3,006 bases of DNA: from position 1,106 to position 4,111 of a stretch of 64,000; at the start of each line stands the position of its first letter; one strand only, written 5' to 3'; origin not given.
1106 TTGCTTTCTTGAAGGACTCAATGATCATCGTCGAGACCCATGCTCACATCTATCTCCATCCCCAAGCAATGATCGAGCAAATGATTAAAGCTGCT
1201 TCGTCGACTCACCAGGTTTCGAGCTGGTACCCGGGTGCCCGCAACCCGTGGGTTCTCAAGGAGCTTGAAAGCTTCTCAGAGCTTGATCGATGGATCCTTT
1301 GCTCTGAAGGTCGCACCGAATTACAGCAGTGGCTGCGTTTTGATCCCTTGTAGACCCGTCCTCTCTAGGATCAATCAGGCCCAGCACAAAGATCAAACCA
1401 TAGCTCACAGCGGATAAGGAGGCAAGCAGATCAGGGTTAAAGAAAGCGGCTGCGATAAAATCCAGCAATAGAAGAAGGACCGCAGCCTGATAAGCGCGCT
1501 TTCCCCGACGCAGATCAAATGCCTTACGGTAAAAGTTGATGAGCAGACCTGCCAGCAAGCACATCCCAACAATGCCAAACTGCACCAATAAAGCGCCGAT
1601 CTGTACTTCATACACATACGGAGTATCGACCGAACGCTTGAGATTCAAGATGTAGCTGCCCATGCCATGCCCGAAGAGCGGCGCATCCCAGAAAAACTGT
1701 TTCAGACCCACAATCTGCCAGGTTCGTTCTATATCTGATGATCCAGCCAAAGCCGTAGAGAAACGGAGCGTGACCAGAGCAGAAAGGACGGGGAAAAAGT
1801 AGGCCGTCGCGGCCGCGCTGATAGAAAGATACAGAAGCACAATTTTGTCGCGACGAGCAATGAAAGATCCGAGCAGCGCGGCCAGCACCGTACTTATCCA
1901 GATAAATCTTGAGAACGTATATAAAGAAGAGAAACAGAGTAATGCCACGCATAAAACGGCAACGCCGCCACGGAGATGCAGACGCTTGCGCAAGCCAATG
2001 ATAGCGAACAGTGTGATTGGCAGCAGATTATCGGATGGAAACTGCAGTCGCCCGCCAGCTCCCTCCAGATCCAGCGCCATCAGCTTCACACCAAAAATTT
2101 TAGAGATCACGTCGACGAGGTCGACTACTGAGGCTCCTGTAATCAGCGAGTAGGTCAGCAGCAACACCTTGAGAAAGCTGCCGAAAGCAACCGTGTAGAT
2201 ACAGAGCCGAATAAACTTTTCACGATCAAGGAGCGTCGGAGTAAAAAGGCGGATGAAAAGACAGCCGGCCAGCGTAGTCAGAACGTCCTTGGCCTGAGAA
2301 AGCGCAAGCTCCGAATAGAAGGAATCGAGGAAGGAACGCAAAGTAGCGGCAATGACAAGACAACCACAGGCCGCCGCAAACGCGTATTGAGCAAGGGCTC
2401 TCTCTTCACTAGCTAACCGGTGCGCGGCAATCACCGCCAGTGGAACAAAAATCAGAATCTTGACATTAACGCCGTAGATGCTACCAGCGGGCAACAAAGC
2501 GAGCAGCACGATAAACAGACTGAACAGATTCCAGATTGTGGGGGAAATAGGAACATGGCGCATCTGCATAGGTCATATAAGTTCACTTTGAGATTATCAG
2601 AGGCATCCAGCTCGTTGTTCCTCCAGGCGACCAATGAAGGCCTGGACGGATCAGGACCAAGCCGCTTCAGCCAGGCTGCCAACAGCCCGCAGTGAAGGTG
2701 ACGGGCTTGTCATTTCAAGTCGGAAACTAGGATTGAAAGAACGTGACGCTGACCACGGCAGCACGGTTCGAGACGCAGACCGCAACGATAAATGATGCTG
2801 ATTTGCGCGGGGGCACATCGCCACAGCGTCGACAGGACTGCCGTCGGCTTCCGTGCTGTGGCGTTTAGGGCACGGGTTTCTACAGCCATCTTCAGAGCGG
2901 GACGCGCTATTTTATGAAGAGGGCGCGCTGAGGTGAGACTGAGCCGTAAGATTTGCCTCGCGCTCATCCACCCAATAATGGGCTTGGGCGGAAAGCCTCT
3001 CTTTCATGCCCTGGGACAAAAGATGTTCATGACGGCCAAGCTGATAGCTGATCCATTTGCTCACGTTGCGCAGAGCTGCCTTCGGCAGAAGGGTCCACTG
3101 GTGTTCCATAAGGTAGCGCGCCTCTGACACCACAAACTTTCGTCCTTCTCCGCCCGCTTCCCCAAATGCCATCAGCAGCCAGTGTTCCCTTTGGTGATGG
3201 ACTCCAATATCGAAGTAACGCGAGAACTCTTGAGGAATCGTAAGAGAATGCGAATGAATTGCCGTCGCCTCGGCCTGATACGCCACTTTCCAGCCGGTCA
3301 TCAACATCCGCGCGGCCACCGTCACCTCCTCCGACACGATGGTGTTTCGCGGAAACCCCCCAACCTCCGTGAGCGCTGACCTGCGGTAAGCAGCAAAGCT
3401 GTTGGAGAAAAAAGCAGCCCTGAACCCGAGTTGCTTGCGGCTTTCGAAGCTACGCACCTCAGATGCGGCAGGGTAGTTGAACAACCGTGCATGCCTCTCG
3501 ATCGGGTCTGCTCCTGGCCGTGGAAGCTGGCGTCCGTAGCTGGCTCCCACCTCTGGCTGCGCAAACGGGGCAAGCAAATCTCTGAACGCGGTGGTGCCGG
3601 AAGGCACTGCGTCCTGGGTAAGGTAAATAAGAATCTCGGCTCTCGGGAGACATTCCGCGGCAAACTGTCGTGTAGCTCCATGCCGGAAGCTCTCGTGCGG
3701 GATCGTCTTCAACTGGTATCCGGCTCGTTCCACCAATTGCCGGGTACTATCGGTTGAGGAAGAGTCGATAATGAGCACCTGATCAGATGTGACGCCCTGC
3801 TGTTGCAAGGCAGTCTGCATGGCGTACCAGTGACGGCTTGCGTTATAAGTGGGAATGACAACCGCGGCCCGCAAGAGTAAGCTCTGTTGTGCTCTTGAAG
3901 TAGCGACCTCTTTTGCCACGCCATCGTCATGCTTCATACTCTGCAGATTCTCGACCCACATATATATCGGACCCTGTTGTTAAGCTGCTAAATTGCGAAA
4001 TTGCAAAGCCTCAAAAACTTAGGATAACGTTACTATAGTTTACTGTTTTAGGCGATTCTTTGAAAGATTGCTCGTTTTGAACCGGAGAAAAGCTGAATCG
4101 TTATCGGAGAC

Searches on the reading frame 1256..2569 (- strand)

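Call 4: search_protein_families(library=pfam, proteins=[window:1256-2569:-], max_evalue=0.1)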
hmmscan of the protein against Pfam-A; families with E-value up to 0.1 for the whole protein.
window:1256-2569:- (437 aa): 1 family
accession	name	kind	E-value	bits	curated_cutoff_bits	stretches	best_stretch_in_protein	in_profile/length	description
PF04932.20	Wzy_C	-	0.0033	17.7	31.7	1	207-339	2-148/149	O-Antigen ligase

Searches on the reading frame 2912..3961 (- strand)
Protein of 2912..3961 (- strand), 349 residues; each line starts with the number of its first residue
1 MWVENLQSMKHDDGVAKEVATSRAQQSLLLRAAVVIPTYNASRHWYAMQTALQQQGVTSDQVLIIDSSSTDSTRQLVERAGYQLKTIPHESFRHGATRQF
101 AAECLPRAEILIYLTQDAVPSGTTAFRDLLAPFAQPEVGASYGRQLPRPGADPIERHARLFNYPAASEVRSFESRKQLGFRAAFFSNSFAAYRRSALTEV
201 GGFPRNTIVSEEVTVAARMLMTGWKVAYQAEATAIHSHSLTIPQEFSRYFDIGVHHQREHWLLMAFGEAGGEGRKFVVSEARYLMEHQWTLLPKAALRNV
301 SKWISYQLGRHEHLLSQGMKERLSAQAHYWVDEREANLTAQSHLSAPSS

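Call 4: search_protein_families(library=pfam, proteins=[window:2912-3961:-], max_evalue=0.1)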
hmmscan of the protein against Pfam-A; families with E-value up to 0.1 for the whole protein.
window:2912-3961:- (349 aa): 4 families
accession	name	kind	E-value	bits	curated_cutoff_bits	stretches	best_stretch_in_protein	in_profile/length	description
PF00535.33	Glycos_transf_2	-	2.7e-12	47.4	23.3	1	34-200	2-167/168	Glycosyl transferase family 2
PF13632.12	Glyco_trans_2_3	-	2.4e-11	44.3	27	1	124-266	14-144/198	Glycosyl transferase family group 2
PF13641.12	Glyco_tranf_2_3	-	7.2e-07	29.9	27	1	33-239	4-214/230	Glycosyltransferase like family 2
PF10111.15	Glyco_tranf_2_2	-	0.069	13.1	27.3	0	34-99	2-74/276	Glycosyltransferase like family 2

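Call 86: list_cluster_members(proteins=[window:2912-3961:-, window:1256-2569:-, window:17088-17639:-, window:36495-37607:-, window:41920-43254:-, window:47290-48453:-, window:48527-49381:-, window:38537-39460:-, window:50523-51908:+, window:22314-22874:-])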
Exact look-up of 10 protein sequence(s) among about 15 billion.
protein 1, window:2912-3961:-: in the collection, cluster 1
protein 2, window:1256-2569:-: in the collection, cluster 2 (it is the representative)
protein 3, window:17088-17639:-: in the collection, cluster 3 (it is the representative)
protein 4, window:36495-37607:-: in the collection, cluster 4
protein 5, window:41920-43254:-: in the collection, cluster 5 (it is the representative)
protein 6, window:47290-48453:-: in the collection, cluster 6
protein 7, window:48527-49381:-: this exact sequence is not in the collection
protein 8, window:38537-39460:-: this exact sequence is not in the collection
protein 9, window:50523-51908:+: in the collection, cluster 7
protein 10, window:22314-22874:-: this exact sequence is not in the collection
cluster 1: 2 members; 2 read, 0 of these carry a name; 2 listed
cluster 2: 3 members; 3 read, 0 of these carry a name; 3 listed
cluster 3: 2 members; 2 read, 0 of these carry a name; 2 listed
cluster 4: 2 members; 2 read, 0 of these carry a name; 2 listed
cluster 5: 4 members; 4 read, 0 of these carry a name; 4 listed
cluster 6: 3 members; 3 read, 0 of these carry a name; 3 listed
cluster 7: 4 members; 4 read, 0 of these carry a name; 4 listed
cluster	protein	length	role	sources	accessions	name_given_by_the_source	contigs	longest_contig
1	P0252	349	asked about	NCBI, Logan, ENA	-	-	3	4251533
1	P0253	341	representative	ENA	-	-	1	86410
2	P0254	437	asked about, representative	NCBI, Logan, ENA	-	-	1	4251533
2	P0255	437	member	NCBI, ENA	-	-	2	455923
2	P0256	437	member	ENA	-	-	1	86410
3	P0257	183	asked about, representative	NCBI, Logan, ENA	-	-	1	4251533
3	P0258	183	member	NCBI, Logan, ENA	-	-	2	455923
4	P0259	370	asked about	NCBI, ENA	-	-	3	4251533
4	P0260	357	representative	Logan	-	-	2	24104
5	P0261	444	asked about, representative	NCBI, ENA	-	-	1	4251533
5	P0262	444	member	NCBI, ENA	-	-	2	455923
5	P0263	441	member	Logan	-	-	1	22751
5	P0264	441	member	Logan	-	-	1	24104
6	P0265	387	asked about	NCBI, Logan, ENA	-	-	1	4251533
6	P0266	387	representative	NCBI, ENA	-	-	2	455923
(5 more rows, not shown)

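Call 87: find_encoding_contigs(protein=P0256, flank=10000, max_places=2)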
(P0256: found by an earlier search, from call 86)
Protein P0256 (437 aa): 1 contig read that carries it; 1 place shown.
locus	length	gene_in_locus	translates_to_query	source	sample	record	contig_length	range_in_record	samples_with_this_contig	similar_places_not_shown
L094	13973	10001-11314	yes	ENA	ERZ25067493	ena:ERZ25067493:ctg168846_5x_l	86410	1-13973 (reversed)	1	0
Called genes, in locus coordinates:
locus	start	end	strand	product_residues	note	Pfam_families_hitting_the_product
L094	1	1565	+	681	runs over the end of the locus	PF07678:TED_complement (faint), PF13249:SQHop_cyclase_N, PF13243:SQHop_cyclase_C, PF00432:Prenyltrans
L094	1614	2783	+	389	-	PF04055:Radical_SAM, PF11946:DUF3463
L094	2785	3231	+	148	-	-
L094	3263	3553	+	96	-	-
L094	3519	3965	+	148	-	PF01850:PIN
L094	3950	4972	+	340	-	PF01073:3Beta_HSD, PF01370:Epimerase, PF02719:Polysacc_synt_2 (weak), PF04321:RmlD_sub_bind, PF05368:NmrA, PF07993:NAD_binding_4, PF13460:NAD_binding_10, PF16363:GDP_Man_Dehyd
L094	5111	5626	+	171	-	PF01048:PNP_UDP_1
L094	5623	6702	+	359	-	PF08240:ADH_N, PF00107:ADH_zinc_N, PF13602:ADH_zinc_N_2 (weak)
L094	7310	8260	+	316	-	PF13011:LZ_Tnp_IS481, PF13384:HTH_23 (faint), PF13518:HTH_28, PF13551:HTH_29 (faint), PF13565:HTH_32, PF00665:rve, PF13683:rve_3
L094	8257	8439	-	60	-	-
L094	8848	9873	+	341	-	PF13641:Glyco_tranf_2_3, PF00535:Glycos_transf_2, PF13632:Glyco_trans_2_3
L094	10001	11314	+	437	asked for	-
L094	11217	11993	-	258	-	-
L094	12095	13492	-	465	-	PF01554:MatE (faint), PF13440:Polysacc_synt_3 (weak)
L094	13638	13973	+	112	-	?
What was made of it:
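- The region is rearrangement-prone: IS481 sits at the junction in a related strain (call 87).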
